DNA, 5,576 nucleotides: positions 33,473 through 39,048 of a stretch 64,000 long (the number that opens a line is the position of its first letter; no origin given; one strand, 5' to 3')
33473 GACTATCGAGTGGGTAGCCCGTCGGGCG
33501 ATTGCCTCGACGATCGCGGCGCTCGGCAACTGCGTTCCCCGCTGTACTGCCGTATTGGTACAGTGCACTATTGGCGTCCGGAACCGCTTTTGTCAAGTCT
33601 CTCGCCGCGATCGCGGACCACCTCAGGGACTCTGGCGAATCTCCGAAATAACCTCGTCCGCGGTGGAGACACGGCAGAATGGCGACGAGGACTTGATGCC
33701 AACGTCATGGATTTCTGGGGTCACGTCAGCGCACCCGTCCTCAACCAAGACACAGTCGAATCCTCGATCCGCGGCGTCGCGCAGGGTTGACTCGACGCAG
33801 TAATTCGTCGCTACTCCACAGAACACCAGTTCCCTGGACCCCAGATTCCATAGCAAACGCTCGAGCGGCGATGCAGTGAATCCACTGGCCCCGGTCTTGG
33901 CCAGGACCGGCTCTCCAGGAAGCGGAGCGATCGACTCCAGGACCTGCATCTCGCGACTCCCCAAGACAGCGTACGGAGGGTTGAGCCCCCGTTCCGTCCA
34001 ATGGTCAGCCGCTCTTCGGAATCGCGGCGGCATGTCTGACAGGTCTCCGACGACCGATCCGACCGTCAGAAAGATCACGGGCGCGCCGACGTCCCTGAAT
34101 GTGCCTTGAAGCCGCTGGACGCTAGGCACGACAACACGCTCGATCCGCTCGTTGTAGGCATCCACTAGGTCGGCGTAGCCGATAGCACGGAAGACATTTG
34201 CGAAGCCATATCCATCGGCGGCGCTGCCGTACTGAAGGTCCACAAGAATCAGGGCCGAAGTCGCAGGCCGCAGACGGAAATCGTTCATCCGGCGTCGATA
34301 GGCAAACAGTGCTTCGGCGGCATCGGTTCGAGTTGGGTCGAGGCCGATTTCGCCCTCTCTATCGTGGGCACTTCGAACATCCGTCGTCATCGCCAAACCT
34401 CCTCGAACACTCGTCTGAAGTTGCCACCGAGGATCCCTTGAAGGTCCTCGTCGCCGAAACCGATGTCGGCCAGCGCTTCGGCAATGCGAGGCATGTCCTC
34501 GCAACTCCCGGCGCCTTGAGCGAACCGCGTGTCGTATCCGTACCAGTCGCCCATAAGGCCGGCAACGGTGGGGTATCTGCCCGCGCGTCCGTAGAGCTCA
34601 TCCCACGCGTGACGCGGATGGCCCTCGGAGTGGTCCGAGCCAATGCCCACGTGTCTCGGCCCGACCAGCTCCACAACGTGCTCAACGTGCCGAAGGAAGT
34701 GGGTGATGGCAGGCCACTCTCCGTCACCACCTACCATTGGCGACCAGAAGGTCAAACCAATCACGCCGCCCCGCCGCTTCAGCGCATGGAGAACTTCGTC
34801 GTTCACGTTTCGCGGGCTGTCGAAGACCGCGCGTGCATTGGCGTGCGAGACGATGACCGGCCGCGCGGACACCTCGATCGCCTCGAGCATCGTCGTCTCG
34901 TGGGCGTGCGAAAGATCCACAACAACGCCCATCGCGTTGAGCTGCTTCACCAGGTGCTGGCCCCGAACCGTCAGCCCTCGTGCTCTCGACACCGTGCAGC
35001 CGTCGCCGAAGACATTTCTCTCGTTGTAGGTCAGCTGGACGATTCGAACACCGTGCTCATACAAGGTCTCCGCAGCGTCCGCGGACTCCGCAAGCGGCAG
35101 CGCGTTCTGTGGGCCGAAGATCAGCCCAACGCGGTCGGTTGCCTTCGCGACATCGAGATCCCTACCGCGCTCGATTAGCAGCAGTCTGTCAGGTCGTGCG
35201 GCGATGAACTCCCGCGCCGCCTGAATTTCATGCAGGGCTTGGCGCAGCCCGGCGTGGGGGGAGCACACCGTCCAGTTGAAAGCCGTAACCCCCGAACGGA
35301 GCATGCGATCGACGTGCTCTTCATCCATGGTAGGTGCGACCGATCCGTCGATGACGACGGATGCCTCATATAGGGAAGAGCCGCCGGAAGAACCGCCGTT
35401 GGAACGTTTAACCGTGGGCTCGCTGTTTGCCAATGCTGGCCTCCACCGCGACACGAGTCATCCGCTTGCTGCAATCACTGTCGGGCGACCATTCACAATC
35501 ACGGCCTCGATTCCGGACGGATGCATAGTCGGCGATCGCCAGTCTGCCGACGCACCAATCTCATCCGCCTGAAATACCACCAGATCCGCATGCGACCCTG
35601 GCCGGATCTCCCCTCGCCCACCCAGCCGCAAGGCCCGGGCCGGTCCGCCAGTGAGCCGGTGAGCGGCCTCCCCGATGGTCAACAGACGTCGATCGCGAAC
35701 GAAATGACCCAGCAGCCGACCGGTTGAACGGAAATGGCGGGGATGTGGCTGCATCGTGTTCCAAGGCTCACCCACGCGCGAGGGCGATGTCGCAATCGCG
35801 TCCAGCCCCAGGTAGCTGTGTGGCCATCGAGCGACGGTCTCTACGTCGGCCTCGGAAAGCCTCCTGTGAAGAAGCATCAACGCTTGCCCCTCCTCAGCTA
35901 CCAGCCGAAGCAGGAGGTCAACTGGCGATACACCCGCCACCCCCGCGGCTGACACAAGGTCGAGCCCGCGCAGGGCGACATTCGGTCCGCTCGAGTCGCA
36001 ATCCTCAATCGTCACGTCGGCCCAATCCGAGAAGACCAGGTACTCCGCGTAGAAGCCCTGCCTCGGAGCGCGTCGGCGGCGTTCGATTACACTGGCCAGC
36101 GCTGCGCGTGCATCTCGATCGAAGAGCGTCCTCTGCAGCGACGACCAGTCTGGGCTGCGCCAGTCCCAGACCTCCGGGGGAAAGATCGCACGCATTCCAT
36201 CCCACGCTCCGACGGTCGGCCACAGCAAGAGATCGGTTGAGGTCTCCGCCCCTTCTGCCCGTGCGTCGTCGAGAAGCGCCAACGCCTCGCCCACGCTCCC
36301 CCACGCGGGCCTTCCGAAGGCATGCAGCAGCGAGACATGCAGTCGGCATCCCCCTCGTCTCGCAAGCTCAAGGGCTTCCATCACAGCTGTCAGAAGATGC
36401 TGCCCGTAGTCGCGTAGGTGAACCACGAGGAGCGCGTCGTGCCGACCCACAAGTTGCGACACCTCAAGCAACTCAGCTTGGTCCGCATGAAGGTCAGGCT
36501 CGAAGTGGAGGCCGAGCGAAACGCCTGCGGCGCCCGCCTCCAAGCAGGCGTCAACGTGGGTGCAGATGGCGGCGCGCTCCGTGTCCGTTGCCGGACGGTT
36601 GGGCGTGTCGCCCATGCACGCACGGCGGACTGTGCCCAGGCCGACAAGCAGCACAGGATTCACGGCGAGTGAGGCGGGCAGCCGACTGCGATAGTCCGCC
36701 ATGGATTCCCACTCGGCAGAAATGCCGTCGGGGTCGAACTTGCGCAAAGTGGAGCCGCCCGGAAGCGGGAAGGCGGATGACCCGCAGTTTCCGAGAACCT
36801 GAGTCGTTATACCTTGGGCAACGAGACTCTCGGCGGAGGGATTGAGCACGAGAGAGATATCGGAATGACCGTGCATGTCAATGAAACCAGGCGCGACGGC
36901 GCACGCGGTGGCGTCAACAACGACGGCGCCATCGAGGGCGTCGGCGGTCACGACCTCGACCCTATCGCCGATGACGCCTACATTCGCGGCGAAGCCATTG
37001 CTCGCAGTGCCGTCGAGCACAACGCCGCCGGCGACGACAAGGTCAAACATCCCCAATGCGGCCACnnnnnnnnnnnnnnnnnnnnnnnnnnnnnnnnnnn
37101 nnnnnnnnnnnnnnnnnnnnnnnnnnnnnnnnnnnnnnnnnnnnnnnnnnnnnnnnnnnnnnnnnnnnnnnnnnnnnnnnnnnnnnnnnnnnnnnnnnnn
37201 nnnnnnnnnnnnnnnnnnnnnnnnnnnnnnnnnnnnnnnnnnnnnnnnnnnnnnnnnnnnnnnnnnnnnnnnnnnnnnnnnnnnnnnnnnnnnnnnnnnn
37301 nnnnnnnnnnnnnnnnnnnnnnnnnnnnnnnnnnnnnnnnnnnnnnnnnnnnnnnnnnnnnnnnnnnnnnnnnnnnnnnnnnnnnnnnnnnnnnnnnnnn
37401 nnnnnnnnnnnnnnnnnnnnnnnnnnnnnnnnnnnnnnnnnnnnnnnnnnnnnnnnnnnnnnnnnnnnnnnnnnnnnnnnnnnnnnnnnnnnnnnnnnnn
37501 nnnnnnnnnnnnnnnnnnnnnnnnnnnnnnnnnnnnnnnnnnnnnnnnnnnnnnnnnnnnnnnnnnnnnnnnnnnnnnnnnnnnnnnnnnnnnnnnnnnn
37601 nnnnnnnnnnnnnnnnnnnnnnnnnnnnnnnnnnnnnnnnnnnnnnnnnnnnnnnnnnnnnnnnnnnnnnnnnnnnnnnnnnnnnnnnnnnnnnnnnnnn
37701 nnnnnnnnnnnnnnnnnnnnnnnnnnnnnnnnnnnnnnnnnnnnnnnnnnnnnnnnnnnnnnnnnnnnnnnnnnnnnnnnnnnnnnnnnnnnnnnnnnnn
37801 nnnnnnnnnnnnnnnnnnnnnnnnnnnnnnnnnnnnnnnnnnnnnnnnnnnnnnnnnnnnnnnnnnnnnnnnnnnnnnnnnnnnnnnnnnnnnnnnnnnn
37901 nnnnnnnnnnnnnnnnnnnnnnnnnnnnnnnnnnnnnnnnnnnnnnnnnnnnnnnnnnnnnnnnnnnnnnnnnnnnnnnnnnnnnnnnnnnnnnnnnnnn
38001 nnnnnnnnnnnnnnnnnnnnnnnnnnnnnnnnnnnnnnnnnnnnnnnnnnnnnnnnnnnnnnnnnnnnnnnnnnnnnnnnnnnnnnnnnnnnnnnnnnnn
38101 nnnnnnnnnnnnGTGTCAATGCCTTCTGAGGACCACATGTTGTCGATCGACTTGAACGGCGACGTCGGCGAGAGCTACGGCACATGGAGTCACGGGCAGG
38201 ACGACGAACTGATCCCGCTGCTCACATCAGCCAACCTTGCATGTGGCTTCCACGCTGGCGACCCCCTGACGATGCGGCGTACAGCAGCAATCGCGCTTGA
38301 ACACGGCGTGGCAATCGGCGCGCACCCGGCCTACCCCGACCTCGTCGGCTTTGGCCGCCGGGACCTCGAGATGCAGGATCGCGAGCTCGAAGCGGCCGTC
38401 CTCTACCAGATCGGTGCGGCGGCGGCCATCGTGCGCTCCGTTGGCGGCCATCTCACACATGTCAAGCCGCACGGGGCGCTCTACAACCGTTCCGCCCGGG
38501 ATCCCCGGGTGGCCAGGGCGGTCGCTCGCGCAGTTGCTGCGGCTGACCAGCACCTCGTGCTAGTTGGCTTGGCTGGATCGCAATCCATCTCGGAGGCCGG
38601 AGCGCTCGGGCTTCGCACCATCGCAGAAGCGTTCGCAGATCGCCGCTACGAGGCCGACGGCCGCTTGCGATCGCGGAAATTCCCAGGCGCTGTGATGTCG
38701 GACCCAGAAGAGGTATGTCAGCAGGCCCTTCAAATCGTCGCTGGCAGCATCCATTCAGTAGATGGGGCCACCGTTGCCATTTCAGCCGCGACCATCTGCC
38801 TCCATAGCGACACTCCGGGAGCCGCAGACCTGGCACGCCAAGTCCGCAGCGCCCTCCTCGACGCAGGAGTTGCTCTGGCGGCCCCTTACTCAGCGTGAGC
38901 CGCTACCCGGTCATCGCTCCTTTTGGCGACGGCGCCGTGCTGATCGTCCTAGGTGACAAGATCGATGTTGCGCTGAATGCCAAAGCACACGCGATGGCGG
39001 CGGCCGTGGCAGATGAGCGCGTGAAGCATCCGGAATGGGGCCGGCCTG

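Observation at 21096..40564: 19-kb catabolic island for a peptide-like or N-acyl amino acid substrate with three AstE/AspA-family deacylase paralogs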

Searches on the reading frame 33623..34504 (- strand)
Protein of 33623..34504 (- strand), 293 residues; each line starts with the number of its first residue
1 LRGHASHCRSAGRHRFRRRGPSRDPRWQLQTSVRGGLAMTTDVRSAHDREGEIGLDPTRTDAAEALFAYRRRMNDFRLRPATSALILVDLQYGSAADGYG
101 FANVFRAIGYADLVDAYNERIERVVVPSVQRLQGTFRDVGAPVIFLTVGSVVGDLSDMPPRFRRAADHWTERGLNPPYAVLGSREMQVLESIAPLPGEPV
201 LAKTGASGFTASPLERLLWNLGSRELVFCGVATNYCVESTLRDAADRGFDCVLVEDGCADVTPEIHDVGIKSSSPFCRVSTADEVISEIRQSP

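Call 6: search_protein_families(library=pfam, proteins=[window:33623-34504:-])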
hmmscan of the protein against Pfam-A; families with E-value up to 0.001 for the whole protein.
window:33623-34504:- (293 aa): 1 family
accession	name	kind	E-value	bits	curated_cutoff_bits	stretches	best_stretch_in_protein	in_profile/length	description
PF00857.26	Isochorismatase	-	7.5e-32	111.2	27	1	85-283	3-174/175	Isochorismatase domain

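Call 7: search_protein_families(library=ncbifam, proteins=[window:33623-34504:-], max_evalue=0.00001)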
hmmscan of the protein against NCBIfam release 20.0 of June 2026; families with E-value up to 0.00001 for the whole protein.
window:33623-34504:- (293 aa): 4 families
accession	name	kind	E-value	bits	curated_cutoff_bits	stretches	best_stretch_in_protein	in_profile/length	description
NF050097.1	BiurAmidohydBiuH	equivalog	1e-24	87.2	370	1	77-270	13-198/221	biuret amidohydrolase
TIGR03614.1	RutB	equivalog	4.3e-18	65.8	377.95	1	75-266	8-194/226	pyrimidine utilization protein B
NF008517.0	PRK11440.1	equivalog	7.7e-13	48.8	195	1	124-287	32-186/188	hydrolase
NF008623.0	PRK11609.1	equivalog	1.5e-06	28.1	174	1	214-263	134-183/213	bifunctional nicotinamidase/pyrazinamidase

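Call 44: search_solved_structures(query=window:33623-34504:-, max_evalue=0.001)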
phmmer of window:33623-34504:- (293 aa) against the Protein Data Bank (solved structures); distinct sequences matched with E-value up to 0.001: 41.
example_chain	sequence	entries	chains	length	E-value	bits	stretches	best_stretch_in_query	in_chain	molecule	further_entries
6xix_A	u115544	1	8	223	2.8e-19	72.8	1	76-270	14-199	Cysteine hydrolase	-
6xjm_A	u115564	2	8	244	2.5e-18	69.7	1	77-267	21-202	Biuret hydrolase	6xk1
6xj4_A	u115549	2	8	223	6.9e-18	68.2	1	76-270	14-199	Cysteine hydrolase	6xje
6azo_A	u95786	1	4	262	2.3e-15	60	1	77-263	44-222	Putative amidase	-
8bkd_A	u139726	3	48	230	2.7e-15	59.7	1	79-264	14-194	Ureidoacrylate amidohydrolase RutB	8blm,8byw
8bln_A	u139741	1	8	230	8.7e-15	58.1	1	109-264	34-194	Ureidoacrylate amidohydrolase RutB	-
5bk6_A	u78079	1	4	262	1.6e-14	57.2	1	77-263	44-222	Putative amidase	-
6azs_A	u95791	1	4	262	1.6e-14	57.2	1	77-263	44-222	Putative amidase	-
6azn_A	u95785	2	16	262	5.7e-14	55.4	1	77-263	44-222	Putative amidase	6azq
8bll_A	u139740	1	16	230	6.8e-14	55.1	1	79-264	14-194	Ureidoacrylate amidohydrolase RutB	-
3hb7_A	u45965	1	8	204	3.7e-12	49.4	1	174-287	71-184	Isochorismatase hydrolase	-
3lqy_A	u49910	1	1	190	2.2e-10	43.6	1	176-273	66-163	putative isochorismatase hydrolase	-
3mcw_A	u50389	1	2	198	4.7e-10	42.5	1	191-260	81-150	Putative hydrolase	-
4l07_A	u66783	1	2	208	4.7e-10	42.5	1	141-290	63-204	Hydrolase, isochorismatase family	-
1j2r_A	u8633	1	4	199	5.5e-10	42.3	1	200-287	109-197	Hypothetical isochorismatase family protein yecD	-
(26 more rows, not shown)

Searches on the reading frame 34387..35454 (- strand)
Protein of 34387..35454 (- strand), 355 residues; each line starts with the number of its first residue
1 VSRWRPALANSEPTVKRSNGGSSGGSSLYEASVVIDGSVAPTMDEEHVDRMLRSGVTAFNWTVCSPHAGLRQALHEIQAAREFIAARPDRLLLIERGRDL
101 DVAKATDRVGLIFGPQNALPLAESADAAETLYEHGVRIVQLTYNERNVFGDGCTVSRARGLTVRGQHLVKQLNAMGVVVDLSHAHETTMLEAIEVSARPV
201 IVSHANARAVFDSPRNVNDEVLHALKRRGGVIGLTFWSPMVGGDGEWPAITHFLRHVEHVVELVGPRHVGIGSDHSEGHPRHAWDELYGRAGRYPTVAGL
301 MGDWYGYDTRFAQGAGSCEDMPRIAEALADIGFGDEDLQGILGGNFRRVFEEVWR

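Call 6: search_protein_families(library=pfam, proteins=[window:34387-35454:-])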
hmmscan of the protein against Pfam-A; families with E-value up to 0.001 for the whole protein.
window:34387-35454:- (355 aa): 1 family
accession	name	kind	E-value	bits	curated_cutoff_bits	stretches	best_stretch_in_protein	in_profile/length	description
PF01244.27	Peptidase_M19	-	5.6e-77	259.5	26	1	43-352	34-319/319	Membrane dipeptidase (Peptidase family M19)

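Call 7: search_protein_families(library=ncbifam, proteins=[window:34387-35454:-], max_evalue=0.00001)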
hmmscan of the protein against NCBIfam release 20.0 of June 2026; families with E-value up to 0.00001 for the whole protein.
window:34387-35454:- (355 aa): 0 families

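Call 30: search_protein_families(library=ncbifam, proteins=[window:34387-35454:-], max_evalue=0.001)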
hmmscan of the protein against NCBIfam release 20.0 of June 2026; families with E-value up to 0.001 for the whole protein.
window:34387-35454:- (355 aa): 0 families

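Call 82: search_solved_structures(query=window:34387-35454:-, max_evalue=1e-10)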
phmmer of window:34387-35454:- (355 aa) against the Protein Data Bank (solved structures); distinct sequences matched with E-value up to 1e-10: 16.
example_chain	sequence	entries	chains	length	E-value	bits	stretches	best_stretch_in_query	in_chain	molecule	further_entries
2i5g_A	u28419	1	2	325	1.7e-39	139.1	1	27-354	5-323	amidohydrolase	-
5lx0_A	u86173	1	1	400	3.9e-32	114.8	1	69-275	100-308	Dipeptidase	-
5lx4_A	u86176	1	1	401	3.9e-32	114.8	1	69-275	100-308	Dipeptidase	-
5lwz_A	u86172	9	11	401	3.9e-32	114.8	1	69-275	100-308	Dipeptidase | Dipeptidase gliJ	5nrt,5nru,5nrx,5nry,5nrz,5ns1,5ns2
5lx7_A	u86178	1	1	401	3.9e-32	114.8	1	69-275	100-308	Dipeptidase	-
3id7_A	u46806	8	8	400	2.3e-31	112.3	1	50-241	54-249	Dipeptidase | renal dipeptidase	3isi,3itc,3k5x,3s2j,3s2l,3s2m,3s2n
5lx1_A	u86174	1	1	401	3e-31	111.9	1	69-274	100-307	Dipeptidase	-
6vgo_A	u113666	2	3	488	7.1e-26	94.2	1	67-275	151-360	Dipeptidase 3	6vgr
3lu2_A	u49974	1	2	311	5.8e-24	87.9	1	72-305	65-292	Lmo2462 protein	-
1itq_A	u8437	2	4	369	6.7e-24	87.7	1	67-296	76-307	RENAL DIPEPTIDASE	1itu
3neh_A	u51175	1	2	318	1.3e-23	86.8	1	72-284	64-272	Renal dipeptidase family protein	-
2rag_A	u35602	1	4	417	4.4e-22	81.8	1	72-351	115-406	Dipeptidase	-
9h0b_B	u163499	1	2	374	1.5e-21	80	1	69-278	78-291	Dipeptidase 1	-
3fdg_A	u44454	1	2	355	2.7e-19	72.6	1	114-276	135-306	Dipeptidase AC. Metallo peptidase. MEROPS family M19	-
3ly0_A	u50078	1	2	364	3e-19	72.4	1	114-276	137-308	Dipeptidase AC. Metallo peptidase. MEROPS family M19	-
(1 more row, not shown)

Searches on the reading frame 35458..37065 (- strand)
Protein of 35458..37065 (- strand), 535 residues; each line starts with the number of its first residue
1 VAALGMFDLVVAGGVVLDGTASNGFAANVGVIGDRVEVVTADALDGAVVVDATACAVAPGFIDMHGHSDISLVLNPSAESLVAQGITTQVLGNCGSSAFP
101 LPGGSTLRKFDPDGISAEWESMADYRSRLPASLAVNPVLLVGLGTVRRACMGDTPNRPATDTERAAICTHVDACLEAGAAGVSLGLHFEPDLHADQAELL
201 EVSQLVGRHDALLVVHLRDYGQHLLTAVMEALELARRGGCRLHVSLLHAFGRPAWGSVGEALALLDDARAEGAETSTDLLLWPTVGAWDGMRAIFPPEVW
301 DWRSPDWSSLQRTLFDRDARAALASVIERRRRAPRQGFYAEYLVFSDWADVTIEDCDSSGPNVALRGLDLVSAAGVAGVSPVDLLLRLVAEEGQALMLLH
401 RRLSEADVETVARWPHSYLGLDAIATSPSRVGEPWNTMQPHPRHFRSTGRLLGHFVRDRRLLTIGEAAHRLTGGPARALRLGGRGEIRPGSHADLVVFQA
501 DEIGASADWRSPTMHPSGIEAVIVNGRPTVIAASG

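Call 6: search_protein_families(library=pfam, proteins=[window:35458-37065:-])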
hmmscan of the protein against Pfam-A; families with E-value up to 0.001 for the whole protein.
window:35458-37065:- (535 aa): 2 families
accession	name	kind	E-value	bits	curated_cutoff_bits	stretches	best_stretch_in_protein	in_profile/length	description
PF07969.17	Amidohydro_3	-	1.4e-24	87.8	29.7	2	448-529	394-471/472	Amidohydrolase family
PF01979.26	Amidohydro_1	-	5.7e-07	29.5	25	0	457-509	276-326/345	Amidohydrolase family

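Call 7: search_protein_families(library=ncbifam, proteins=[window:35458-37065:-], max_evalue=0.00001)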
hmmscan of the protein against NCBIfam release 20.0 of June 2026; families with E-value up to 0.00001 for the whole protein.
window:35458-37065:- (535 aa): 14 families
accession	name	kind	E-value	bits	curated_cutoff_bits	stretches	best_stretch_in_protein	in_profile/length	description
NF006560.0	PRK09061.1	subfamily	1.9e-40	138.6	340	3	438-530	399-496/517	amidohydrolase family protein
NF006689.0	PRK09237.1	equivalog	1.2e-10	40.5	371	1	6-98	2-99/383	amidohydrolase/deacetylase family metallohydrolase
NF011990.0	PRK15446.2-6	subfamily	2.5e-08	33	233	0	456-528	320-381/390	alpha-D-ribose 1-methylphosphonate 5-triphosphate diphosphatase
NF009060.0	PRK12394.1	equivalog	3.9e-08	32.5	442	1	7-97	3-97/381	metallo-dependent hydrolase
NF011987.0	PRK15446.2-3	subfamily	1.7e-07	30.4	253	0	459-506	324-371/395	alpha-D-ribose 1-methylphosphonate 5-triphosphate diphosphatase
NF004839.0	PRK06189.1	equivalog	2.7e-07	29.6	631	0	6-69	2-64/451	allantoinase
TIGR02318.1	phosphono_phnM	equivalog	2.8e-07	29.8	390.55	0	458-501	316-359/376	phosphonate metabolism protein PhnM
TIGR00857.1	pyrC_multi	subfamily_domain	3e-07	29.8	279.05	0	459-502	329-371/412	dihydroorotase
TIGR03178.1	allantoinase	equivalog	3.9e-07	29.2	357.85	0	22-67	13-59/441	allantoinase AllB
NF058539.1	ergo_uti2_ErtD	equivalog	6.3e-07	28.6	650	0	6-68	1-62/449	hydantoin-5-propionate amidohydrolase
NF004636.0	PRK05985.1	subfamily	1.8e-06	27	408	0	18-76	9-69/398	amidohydrolase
NF009941.0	PRK13404.1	subfamily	2e-06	26.8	647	0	7-69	4-64/478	dihydropyrimidinase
NF006055.0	PRK08203.1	equivalog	7e-06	24.8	532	0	462-531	354-427/455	8-oxoguanine deaminase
TIGR02033.1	D-hydantoinase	equivalog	7.6e-06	25.1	393.25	0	11-72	3-64/454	dihydropyrimidinase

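Call 81: search_solved_structures(query=window:35458-37065:-, max_evalue=0.00001)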
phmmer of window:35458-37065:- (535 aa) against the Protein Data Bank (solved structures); distinct sequences matched with E-value up to 0.00001: 9.
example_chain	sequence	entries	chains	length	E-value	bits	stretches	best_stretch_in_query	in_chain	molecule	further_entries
3gip_A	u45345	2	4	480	8.9e-54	186.2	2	7-335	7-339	N-acyl-D-glutamate deacylase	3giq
1m7j_A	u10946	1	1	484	2.9e-53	184.5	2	7-276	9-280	D-aminoacylase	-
1rjp_A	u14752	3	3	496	3.3e-53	184.4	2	7-276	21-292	D-aminoacylase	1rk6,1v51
1rjq_A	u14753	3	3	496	6.8e-53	183.3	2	7-276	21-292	D-aminoacylase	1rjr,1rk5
1v4y_A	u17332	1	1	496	8.9e-52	179.6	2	7-276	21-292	D-aminoacylase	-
9kb1_A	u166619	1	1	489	2.4e-46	161.7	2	8-277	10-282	PpOngB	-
9kb3_A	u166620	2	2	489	1.1e-45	159.5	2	8-277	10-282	Carbohydrate de-N-acetylated protein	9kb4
9g5m_A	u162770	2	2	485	5.1e-45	157.3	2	14-271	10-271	Amidohydrolase family protein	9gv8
8je0_A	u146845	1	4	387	9e-06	27.8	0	7-97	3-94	Amidase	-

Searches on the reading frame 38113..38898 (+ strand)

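Call 6: search_protein_families(library=pfam, proteins=[window:38113-38898:+])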
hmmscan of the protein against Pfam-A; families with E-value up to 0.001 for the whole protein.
window:38113-38898:+ (261 aa): 2 families
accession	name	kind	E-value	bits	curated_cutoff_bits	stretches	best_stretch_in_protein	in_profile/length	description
PF03746.21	LamB_YcsF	-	6.7e-94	314.5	22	1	12-248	1-238/239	LamB/YcsF family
PF23494.1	bPH_10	-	0.00027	20.8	27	1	113-180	82-149/151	YqeB-like bacterial PH domain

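Call 30: search_protein_families(library=ncbifam, proteins=[window:38113-38898:+], max_evalue=0.001)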
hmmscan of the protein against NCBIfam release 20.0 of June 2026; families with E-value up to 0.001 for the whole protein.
window:38113-38898:+ (261 aa): 5 families
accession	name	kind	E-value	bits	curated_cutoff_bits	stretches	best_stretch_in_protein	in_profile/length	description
NF003814.0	PRK05406.1-3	subfamily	9.9e-100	333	226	1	9-257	2-251/256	5-oxoprolinase subunit PxpA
NF003813.0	PRK05406.1-2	equivalog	1.5e-85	286.5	392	1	9-257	1-250/252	5-oxoprolinase subunit PxpA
NF003815.0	PRK05406.1-4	equivalog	2.2e-81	272.9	337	1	10-257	2-245/247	5-oxoprolinase subunit PxpA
NF003816.0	PRK05406.1-5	subfamily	3.8e-77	259.1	213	1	12-248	2-242/246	5-oxoprolinase subunit PxpA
NF003812.0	PRK05406.1-1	equivalog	1.1e-72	244.5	378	1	11-256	2-243/244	5-oxoprolinase subunit PxpA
